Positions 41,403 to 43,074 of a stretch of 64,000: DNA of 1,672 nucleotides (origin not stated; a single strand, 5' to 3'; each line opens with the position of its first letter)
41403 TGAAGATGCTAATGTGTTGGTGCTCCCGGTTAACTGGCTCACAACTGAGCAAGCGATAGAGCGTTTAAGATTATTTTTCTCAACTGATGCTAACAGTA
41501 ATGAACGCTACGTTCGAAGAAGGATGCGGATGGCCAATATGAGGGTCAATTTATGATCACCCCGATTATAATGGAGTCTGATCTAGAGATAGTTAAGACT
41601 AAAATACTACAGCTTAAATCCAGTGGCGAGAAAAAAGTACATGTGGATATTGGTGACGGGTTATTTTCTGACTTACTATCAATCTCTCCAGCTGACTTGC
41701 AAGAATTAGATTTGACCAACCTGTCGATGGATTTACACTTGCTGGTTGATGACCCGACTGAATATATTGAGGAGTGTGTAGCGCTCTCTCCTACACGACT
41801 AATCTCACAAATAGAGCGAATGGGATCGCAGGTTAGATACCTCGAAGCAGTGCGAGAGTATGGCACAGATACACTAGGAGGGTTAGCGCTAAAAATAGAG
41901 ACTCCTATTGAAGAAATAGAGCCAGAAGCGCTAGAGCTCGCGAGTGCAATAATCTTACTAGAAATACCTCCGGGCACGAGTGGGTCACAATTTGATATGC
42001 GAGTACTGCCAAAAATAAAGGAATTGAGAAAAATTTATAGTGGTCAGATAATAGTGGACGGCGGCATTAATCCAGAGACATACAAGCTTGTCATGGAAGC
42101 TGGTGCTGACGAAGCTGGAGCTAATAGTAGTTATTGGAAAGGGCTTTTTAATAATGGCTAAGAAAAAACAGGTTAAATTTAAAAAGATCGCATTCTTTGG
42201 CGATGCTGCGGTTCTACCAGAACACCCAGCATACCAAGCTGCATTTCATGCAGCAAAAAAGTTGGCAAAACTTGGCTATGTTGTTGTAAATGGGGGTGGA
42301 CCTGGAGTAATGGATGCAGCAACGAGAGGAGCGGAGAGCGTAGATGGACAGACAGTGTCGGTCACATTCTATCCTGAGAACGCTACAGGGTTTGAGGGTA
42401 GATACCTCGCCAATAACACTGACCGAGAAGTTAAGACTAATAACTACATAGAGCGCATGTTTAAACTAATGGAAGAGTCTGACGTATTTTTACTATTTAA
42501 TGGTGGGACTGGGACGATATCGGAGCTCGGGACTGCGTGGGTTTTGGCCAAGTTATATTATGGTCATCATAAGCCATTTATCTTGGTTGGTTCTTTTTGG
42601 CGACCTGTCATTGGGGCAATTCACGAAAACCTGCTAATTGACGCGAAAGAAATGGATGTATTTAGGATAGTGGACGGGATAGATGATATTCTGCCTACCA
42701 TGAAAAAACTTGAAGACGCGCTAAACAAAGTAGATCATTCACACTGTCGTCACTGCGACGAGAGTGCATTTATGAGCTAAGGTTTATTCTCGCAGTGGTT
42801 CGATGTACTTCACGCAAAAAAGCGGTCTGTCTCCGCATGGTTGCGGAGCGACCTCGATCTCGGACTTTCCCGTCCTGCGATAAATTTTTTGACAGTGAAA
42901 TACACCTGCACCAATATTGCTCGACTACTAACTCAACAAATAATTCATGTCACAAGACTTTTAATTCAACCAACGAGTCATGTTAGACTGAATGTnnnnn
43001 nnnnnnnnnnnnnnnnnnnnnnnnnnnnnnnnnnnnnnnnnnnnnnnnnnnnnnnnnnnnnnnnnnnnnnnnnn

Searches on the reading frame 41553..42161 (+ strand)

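Call 22: search_protein_families(library=pfam, proteins=[window:41553-42161:+])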
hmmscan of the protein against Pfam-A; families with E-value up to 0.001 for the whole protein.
window:41553-42161:+ (202 aa): 1 family
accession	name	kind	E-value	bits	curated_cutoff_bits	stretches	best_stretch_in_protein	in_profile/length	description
PF00834.25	Ribul_P_3_epim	-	2.4e-29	102.6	21.1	1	2-187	2-190/198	Ribulose-phosphate 3 epimerase family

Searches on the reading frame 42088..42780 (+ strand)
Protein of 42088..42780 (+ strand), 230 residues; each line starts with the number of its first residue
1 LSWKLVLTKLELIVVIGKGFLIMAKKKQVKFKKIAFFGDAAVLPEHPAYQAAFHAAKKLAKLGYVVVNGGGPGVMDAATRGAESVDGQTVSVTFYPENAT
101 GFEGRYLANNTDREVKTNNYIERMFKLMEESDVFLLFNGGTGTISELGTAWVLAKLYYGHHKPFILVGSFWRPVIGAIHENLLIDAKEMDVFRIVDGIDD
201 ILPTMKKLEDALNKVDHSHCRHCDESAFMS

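Call 22: search_protein_families(library=pfam, proteins=[window:42088-42780:+])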
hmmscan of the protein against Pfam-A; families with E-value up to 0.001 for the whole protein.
window:42088-42780:+ (230 aa): 2 families
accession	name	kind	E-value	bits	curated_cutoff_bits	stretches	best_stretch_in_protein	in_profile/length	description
PF18306.6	LDcluster4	-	5.5e-15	55.7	26.3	1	34-155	4-118/151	SLOG cluster4 family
PF03641.19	Lysine_decarbox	-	4.3e-11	43.6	27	1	75-203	1-129/131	Possible lysine decarboxylase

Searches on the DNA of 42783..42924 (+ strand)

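Call 74: search_dna_similar(query=window:42783-42924:+, collection=plasmids, mode=distant, max_evalue=0.01, max_rows=10)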
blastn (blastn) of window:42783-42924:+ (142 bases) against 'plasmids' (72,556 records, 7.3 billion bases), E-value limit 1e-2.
No match.

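Call 75: search_dna_similar(query=window:42783-42924:+, collection=phages, mode=distant, max_evalue=0.01, max_rows=10)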
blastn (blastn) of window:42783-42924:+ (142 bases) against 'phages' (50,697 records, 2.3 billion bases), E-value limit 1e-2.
No match.
